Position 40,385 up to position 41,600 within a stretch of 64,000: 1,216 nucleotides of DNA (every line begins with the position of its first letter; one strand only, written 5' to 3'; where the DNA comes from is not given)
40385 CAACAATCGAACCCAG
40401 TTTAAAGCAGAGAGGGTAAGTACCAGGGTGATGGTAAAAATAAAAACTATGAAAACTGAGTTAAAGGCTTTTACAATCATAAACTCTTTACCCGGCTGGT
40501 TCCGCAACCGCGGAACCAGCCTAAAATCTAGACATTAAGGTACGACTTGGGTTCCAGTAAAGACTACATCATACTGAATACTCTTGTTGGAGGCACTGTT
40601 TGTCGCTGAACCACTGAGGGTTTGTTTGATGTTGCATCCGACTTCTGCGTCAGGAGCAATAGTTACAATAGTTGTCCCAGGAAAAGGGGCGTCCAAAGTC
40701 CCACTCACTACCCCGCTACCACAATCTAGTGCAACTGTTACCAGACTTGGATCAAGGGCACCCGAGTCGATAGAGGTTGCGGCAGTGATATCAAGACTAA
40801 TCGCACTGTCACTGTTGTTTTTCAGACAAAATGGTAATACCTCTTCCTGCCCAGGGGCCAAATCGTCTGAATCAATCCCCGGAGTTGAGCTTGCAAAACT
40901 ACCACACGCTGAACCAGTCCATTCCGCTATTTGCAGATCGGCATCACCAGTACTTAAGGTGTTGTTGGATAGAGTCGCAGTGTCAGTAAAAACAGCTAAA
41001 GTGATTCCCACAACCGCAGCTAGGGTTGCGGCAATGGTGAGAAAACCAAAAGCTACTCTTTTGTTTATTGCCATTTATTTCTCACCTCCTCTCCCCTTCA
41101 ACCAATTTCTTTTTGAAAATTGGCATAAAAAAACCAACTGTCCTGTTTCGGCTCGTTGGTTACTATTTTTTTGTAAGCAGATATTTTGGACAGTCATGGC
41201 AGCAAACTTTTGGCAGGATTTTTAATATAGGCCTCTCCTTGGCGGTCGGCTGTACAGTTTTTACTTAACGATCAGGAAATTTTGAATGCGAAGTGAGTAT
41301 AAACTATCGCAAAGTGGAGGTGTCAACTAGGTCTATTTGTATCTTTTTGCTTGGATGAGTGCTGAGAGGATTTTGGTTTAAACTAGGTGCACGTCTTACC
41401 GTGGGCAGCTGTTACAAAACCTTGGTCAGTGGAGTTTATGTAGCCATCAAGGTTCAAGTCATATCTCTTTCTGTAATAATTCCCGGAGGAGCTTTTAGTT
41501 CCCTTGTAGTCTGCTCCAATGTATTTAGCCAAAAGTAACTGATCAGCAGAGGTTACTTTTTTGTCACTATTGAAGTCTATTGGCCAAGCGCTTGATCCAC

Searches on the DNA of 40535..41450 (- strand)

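Call 16: search_rna_families(source=window, start=40950, end=41450, threshold=evalue, max_evalue=10)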
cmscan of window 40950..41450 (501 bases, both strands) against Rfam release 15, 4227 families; matches with E-value up to 10: 5.
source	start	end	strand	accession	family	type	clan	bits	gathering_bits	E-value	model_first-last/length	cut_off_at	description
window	41028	41074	+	RF00318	snoZ175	Gene; snRNA; snoRNA; CD-box;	-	19.9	43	1.9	1-81/81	no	Small nucleolar RNA Z175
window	41123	41198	-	RF02074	STnc240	Gene; sRNA;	-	17.7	55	6.7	1-77/77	no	Enterobacterial sRNA STnc240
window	41086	41218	-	RF03005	lysM-TM7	Cis-reg;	-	14.4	61.5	5.8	1-138/138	no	lysM-TM7 RNA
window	41099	41134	-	RF01385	isrA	Gene; sRNA;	-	12.3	51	4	37-72/129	no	isrA Hfq binding RNA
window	41040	41171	-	RF00516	ylbH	Cis-reg; leader;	-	11.7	50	6.5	1-122/122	no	ylbH leader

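Call 54: search_with_rna_model(model_id=R1, sources=[L001, L003, L007, L009, L010, L012, L013, L019, L020, L022, L024, L025, L027, L004, L008, L014, L015, L016, L017, L018, L021, L023, L026], max_evalue=5)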
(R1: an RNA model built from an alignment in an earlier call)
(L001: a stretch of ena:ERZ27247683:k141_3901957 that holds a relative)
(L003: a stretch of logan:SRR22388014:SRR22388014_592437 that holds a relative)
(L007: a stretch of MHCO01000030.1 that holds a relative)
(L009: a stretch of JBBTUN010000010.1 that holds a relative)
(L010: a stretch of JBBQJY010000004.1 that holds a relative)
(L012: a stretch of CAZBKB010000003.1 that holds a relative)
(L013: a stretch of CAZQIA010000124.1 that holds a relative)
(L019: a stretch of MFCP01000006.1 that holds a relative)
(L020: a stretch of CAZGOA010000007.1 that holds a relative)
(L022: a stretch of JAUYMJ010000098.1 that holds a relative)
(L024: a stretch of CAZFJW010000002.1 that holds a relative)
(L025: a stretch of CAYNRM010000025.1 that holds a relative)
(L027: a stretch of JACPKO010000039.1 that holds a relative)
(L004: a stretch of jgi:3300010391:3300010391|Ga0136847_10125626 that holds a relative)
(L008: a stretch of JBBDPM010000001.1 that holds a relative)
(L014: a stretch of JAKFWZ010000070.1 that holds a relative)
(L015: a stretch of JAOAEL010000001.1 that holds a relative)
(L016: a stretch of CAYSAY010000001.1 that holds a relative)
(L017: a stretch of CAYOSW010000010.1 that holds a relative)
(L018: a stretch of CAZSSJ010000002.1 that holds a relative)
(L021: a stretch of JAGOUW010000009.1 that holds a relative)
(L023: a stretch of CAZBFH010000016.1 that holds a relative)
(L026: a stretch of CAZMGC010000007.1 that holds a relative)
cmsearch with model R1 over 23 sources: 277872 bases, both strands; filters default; matches with E-value up to 5: 22.
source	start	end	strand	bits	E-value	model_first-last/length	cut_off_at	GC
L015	6774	6808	+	45.8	2.7e-10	1-35/35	no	0.49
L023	1610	1644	+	45.1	4.2e-10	1-35/35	no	0.43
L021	6215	6249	+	44.9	5e-10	1-35/35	no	0.46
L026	1394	1428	+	44.9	5e-10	1-35/35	no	0.46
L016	12835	12869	-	44.9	5e-10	1-35/35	no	0.43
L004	4648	4682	+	42.3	2.8e-09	1-35/35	no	0.54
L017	1965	1999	+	39.4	2e-08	1-35/35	no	0.51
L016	6897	6931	+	39.1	2.5e-08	1-35/35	no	0.46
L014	6726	6760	+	36.9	1.1e-07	1-35/35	no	0.49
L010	3036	3070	+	34.7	4.4e-07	1-35/35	no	0.4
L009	2987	3021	+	32.4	2.1e-06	1-35/35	no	0.46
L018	3723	3757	+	31.3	4.3e-06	1-35/35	no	0.6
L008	6775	6809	+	30.4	7.9e-06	1-35/35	no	0.51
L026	8624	8658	-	30.2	9.2e-06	1-35/35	no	0.34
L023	8639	8673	-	21.5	0.0031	1-35/35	no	0.34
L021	12584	12618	-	19.6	0.011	1-35/35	no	0.34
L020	12585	12619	-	18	0.034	1-35/35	no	0.51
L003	15564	15613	-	14.9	0.26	1-35/35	no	0.42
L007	13612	13642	+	11.2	3.1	1-35/35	no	0.42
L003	7609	7654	-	10.8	4.2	1-35/35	no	0.46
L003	14540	14581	+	10.7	4.3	1-35/35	no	0.45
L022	955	989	+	10.6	4.7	1-35/35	no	0.54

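Call 96: search_with_rna_model(model_id=R1, sources=[L268, L273, L274, L275, L276, L269, L271, L272, L001, L003], max_evalue=1, show_alignments=5)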
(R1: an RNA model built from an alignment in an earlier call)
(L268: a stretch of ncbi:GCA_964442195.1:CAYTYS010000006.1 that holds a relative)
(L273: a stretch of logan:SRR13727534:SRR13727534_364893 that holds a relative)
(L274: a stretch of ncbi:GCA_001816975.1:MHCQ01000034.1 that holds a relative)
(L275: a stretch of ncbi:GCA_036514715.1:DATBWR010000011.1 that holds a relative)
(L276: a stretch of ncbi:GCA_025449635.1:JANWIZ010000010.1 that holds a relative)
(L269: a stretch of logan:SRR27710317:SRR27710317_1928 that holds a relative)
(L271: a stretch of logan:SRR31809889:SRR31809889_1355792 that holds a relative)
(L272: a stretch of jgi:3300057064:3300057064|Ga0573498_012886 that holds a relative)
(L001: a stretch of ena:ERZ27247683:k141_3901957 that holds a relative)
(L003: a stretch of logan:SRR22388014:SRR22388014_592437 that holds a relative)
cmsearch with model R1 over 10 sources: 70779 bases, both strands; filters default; matches with E-value up to 1: 7.
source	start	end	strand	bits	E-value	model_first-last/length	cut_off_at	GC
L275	2883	2917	+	33.2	3.1e-07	1-35/35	no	0.43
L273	4137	4171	+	32.7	4.4e-07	1-35/35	no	0.54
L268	8508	8542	+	32.7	4.4e-07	1-35/35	no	0.43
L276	2863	2897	+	32.3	5.9e-07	1-35/35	no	0.43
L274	2818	2852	+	23.5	0.00022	1-35/35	no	0.54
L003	15564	15613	-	14.9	0.066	1-35/35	no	0.42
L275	1359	1384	-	14.5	0.086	1-35/35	no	0.38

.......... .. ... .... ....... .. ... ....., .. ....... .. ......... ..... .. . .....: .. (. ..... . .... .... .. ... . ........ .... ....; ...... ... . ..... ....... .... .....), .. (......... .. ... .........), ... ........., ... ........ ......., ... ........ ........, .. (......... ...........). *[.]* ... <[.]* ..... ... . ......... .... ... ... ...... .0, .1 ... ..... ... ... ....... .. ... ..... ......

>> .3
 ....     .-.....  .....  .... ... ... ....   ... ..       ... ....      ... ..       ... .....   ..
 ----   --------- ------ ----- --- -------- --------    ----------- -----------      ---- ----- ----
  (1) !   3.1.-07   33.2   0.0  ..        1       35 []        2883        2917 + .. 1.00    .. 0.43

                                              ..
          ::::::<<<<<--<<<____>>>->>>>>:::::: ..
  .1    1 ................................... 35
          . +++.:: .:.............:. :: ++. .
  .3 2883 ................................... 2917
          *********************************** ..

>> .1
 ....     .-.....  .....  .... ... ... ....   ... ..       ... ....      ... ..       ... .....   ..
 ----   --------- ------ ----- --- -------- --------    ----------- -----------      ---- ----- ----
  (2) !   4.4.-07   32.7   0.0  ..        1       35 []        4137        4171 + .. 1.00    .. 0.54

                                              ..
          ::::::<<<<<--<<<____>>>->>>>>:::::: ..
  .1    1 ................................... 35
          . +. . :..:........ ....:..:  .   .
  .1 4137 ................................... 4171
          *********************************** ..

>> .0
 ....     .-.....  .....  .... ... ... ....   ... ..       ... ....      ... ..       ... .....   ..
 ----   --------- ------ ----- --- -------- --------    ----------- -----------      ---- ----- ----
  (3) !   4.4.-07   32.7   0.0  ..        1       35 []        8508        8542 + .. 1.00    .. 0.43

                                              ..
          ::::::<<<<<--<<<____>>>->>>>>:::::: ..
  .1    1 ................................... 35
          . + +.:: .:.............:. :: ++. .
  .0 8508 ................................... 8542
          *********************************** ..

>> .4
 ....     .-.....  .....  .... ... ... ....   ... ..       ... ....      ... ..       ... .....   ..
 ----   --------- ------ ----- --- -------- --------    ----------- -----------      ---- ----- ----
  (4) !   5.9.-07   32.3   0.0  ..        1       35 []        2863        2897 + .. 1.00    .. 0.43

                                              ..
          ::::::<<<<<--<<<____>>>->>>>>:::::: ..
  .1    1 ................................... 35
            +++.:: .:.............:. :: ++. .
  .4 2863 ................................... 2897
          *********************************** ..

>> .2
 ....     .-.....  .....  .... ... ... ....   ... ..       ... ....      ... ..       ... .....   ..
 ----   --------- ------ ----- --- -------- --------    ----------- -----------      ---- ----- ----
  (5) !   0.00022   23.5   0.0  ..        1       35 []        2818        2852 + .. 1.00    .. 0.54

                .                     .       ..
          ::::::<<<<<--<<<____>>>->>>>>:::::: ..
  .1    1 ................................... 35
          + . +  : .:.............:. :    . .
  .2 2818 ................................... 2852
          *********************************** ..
